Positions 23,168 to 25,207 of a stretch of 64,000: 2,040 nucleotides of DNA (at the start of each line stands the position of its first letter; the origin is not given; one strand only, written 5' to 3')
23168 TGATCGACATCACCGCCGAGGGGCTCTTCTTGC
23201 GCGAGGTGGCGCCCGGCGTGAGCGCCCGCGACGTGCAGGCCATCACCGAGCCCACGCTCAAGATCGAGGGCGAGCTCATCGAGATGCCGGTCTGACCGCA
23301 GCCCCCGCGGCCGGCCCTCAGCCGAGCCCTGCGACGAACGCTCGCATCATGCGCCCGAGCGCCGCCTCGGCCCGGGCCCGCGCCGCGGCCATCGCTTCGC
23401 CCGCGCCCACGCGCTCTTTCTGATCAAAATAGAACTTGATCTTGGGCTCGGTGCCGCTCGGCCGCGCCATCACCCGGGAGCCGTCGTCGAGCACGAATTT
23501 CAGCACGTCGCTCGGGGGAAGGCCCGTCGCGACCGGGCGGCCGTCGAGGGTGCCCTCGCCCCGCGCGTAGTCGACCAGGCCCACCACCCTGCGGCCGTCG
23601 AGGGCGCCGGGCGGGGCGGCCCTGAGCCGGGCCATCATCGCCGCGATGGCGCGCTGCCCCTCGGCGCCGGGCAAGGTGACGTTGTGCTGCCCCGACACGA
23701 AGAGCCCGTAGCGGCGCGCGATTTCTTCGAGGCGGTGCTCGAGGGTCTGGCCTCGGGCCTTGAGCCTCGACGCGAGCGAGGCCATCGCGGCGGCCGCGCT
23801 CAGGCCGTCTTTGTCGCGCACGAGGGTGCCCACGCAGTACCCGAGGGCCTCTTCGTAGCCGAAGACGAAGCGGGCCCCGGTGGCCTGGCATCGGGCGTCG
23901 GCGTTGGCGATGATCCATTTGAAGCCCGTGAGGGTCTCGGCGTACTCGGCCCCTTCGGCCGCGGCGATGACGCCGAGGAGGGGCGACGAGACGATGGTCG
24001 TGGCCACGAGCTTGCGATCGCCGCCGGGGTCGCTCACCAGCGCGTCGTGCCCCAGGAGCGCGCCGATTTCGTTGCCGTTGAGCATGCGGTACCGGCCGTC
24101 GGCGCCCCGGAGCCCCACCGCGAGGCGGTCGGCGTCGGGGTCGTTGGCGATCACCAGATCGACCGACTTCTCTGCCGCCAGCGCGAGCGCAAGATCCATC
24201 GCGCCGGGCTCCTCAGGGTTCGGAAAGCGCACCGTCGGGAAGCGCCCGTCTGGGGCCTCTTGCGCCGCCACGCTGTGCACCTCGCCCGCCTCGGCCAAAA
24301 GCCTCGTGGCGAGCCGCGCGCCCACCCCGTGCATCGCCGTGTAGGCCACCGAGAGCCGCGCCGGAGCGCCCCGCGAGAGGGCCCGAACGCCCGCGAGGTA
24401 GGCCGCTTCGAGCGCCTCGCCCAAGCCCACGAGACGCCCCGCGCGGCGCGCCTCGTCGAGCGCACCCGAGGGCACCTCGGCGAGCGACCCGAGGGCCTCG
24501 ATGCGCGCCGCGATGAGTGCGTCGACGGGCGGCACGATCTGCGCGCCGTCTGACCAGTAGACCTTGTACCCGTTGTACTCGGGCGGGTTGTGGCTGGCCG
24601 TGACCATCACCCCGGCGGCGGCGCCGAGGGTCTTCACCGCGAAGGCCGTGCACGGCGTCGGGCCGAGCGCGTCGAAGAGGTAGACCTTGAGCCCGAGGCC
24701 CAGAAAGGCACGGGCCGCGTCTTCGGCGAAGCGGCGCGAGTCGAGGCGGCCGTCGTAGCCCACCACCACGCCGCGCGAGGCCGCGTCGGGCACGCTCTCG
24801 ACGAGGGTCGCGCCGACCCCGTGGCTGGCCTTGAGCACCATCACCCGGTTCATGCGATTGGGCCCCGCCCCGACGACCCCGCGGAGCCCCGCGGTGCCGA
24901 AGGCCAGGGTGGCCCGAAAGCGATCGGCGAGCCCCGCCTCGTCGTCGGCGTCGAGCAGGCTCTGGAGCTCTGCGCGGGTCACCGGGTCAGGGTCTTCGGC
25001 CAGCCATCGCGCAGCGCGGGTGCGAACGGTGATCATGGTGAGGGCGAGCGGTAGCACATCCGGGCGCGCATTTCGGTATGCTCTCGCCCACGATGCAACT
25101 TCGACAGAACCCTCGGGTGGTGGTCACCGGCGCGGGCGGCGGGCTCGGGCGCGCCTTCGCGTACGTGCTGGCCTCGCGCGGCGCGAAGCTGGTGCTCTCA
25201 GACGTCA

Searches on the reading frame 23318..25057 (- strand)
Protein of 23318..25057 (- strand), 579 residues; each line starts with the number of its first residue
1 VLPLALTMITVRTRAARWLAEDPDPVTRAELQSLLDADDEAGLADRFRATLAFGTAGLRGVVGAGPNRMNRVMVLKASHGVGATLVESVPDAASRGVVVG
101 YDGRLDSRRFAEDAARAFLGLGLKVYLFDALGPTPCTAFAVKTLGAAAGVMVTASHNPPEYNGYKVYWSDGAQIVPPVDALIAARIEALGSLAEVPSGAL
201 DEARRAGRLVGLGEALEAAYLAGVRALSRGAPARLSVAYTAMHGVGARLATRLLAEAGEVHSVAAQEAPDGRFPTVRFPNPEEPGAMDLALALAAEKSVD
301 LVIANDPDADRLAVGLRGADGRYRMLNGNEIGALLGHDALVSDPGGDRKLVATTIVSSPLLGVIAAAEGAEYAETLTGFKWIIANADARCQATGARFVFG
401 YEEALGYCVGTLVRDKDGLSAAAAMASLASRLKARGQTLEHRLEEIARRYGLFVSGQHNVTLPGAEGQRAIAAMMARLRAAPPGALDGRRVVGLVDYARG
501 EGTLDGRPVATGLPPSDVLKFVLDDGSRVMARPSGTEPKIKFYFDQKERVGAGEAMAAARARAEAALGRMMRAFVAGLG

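Call 12: search_protein_families(library=pfam, proteins=[window:23318-25057:-], max_evalue=0.001)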
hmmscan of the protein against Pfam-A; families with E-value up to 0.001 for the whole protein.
window:23318-25057:- (579 aa): 4 families
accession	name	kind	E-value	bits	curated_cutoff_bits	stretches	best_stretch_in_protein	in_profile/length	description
PF02878.22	PGM_PMM_I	-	2.8e-39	134.4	22.5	1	52-188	3-133/138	Phosphoglucomutase/phosphomannomutase, alpha/beta/alpha domain I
PF02879.22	PGM_PMM_II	-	4e-22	79.2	29.3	1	222-314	5-98/103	Phosphoglucomutase/phosphomannomutase, alpha/beta/alpha domain II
PF02880.22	PGM_PMM_III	-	4.5e-15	56.2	20.7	1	327-450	1-115/115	Phosphoglucomutase/phosphomannomutase, alpha/beta/alpha domain III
PF00408.26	PGM_PMM_IV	-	4.8e-07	30.2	23.1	1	505-549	21-55/68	Phosphoglucomutase/phosphomannomutase, C-terminal domain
